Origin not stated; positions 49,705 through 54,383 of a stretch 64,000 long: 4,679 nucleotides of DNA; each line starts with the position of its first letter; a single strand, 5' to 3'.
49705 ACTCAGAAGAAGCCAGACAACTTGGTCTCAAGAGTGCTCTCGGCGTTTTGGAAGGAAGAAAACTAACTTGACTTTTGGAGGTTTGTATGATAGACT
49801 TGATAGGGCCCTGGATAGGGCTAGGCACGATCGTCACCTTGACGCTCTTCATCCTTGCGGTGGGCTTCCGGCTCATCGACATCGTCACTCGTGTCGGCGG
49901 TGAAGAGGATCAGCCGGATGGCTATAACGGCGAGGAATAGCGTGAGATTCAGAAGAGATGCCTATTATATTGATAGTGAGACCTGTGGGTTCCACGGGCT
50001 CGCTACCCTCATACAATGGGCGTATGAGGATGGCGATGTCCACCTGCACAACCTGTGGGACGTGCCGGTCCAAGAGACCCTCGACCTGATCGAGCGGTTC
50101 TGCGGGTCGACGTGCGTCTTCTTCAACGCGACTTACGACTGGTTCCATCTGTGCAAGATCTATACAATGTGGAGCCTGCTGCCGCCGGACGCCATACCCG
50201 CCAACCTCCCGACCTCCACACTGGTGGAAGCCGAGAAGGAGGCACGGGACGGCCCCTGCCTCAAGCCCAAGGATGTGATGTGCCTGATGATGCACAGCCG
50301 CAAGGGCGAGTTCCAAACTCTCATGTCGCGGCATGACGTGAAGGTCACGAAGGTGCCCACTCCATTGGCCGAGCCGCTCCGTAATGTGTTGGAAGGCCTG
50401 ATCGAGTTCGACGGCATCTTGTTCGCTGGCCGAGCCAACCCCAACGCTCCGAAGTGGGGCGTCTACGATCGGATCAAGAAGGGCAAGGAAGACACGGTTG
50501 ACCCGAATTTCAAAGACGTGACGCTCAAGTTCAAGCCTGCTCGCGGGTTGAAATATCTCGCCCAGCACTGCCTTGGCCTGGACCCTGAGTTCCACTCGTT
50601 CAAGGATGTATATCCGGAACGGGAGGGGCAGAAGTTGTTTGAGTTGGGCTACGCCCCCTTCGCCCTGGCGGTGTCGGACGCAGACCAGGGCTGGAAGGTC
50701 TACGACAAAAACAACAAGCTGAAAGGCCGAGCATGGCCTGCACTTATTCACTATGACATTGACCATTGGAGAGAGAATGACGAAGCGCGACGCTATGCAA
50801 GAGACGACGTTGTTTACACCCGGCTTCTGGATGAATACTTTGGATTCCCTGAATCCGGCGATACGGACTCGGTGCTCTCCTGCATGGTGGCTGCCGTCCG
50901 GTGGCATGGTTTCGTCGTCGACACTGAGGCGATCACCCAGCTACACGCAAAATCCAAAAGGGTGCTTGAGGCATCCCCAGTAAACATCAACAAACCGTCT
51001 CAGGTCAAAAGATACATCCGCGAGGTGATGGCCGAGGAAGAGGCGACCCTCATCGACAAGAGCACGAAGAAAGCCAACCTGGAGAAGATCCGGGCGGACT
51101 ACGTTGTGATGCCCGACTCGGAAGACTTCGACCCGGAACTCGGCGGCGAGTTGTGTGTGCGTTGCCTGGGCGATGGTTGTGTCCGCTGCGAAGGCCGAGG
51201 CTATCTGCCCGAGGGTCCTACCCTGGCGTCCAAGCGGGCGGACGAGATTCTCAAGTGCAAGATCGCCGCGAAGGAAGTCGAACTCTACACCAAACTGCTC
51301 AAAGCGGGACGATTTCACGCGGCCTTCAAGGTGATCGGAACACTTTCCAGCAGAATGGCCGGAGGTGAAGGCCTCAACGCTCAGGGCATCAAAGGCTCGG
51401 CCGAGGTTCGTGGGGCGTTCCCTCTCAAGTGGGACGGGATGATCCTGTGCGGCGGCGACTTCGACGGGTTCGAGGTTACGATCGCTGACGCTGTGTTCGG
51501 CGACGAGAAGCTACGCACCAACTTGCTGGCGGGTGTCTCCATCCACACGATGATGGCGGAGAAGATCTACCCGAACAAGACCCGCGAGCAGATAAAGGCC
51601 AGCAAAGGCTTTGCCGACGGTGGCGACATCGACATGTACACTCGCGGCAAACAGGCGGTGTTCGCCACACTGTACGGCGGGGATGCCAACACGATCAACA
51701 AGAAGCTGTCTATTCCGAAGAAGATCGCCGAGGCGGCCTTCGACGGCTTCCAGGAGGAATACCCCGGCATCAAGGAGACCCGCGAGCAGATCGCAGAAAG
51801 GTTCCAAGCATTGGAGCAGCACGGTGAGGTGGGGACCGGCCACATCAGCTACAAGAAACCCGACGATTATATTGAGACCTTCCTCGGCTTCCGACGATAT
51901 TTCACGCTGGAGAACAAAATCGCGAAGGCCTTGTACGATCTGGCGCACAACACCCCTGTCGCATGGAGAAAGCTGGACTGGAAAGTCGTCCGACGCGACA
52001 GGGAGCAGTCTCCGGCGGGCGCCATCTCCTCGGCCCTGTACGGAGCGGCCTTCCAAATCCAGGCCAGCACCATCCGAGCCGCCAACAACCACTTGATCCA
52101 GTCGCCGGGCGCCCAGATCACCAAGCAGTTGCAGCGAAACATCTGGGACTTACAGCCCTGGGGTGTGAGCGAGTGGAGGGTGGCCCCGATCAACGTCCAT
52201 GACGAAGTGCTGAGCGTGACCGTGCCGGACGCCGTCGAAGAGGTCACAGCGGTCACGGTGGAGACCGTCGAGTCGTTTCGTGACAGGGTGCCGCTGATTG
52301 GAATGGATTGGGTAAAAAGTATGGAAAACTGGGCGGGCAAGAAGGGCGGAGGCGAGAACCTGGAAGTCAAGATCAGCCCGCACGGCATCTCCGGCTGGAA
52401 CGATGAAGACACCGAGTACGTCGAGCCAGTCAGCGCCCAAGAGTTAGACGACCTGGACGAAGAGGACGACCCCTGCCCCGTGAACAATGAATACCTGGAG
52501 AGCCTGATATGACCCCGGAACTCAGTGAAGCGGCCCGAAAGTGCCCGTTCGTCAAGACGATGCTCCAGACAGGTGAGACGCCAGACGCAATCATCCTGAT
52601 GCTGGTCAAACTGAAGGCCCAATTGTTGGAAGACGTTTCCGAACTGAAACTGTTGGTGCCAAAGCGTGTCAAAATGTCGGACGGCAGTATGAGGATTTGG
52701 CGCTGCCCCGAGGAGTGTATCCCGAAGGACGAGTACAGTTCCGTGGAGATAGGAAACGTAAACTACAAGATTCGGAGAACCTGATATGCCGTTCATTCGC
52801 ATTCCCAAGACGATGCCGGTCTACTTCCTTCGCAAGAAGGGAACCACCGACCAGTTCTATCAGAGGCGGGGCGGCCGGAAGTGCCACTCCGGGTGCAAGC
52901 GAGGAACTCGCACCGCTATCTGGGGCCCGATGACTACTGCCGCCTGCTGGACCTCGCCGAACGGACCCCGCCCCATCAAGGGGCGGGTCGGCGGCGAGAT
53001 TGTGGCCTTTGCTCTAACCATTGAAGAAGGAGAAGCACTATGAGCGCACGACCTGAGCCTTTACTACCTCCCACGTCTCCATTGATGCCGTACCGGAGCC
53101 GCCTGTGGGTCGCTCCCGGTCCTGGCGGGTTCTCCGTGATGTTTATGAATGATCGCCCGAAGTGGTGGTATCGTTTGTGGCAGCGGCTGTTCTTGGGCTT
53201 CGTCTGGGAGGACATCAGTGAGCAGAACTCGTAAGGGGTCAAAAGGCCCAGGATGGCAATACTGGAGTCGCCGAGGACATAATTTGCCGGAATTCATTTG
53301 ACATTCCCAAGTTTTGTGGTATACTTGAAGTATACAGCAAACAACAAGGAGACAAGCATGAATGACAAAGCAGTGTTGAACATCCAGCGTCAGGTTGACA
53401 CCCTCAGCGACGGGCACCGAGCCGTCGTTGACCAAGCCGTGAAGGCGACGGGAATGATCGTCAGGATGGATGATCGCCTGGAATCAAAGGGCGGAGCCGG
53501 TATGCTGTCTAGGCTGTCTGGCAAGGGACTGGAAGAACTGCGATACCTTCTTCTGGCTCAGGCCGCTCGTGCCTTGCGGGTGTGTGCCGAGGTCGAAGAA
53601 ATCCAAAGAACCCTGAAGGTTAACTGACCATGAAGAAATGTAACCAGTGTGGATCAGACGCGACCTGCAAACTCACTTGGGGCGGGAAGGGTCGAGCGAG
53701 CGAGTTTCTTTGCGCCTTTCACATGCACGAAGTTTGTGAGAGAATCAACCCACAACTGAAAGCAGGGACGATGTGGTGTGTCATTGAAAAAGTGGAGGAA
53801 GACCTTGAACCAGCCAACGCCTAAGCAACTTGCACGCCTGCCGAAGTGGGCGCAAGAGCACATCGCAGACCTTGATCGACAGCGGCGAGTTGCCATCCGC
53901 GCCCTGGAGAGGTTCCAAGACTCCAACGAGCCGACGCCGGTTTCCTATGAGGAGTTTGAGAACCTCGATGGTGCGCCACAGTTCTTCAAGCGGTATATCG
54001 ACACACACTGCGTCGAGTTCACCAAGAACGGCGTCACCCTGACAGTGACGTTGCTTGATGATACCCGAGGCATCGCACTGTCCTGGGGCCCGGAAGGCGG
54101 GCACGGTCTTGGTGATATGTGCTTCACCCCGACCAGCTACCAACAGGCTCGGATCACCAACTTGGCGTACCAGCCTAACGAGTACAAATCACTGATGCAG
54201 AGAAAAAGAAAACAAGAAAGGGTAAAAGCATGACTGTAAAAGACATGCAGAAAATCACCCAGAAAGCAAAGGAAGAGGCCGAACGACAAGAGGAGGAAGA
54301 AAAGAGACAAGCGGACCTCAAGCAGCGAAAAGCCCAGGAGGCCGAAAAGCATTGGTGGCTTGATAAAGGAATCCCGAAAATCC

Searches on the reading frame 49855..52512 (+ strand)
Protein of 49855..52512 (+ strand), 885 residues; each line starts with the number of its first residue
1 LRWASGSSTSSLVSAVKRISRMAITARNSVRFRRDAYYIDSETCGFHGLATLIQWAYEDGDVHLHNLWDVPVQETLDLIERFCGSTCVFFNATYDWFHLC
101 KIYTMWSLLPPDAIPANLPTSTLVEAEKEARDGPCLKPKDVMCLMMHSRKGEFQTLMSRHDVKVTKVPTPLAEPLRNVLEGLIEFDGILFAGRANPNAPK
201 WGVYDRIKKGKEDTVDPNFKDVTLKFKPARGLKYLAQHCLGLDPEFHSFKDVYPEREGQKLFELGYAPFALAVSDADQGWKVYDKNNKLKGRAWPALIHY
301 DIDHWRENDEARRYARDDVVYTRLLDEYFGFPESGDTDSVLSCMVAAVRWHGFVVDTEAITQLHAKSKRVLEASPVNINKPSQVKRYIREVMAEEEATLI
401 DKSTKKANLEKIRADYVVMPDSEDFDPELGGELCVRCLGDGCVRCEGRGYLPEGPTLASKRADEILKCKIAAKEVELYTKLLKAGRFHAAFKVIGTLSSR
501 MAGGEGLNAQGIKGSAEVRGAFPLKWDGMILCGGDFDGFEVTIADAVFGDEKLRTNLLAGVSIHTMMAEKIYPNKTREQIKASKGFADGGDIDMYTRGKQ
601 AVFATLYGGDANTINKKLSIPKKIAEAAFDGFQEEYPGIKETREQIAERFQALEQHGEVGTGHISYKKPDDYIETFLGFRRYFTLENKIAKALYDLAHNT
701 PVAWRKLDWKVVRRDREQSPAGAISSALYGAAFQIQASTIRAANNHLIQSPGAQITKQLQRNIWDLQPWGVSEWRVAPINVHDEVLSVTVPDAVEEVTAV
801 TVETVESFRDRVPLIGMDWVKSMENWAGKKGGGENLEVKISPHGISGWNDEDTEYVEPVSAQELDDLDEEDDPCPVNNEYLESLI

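Call 3: search_protein_families(library=pfam, proteins=[window:49855-52512:+], max_evalue=0.1)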
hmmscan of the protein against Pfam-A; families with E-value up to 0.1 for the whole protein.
window:49855-52512:+ (885 aa): 1 family
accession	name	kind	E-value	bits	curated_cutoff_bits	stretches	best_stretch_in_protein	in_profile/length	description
PF00476.26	DNA_pol_A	-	2.1e-18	66.9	34.3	1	479-814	97-369/381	DNA polymerase family A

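Call 4: search_protein_families(library=phrogs, proteins=[window:49855-52512:+], max_evalue=0.01)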
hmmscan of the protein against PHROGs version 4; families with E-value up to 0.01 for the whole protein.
window:49855-52512:+ (885 aa): 5 families
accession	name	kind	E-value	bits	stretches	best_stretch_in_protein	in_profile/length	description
phrog_17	-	DNA, RNA and nucleotide metabolism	1.4e-33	117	1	231-836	777-1240/1445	DNA polymerase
phrog_2573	-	DNA, RNA and nucleotide metabolism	9.7e-14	52.3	1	527-809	15-249/336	DNA polymerase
phrog_10285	-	DNA, RNA and nucleotide metabolism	6.9e-09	36.2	1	514-806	41-301/321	DNA polymerase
phrog_5995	-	DNA, RNA and nucleotide metabolism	1.8e-06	28.7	1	602-806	1-145/236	DNA polymerase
phrog_15971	-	DNA, RNA and nucleotide metabolism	0.0016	18.6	0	483-582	120-217/376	DNA polymerase I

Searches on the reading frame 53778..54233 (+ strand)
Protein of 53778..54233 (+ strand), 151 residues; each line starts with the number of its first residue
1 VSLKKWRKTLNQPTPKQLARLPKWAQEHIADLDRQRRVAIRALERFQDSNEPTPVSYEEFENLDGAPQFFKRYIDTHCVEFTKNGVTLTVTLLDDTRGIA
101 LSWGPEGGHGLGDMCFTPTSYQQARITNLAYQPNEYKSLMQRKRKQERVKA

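Call 24: search_protein_families(library=pfam, proteins=[window:53778-54233:+], max_evalue=0.01)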
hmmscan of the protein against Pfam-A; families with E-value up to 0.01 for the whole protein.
window:53778-54233:+ (151 aa): 1 family
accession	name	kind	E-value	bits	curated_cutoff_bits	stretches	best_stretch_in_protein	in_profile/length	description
PF23886.1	DUF7239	-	1.1e-07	32.5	24.6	1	16-61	7-52/112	Family of unknown function (DUF7239)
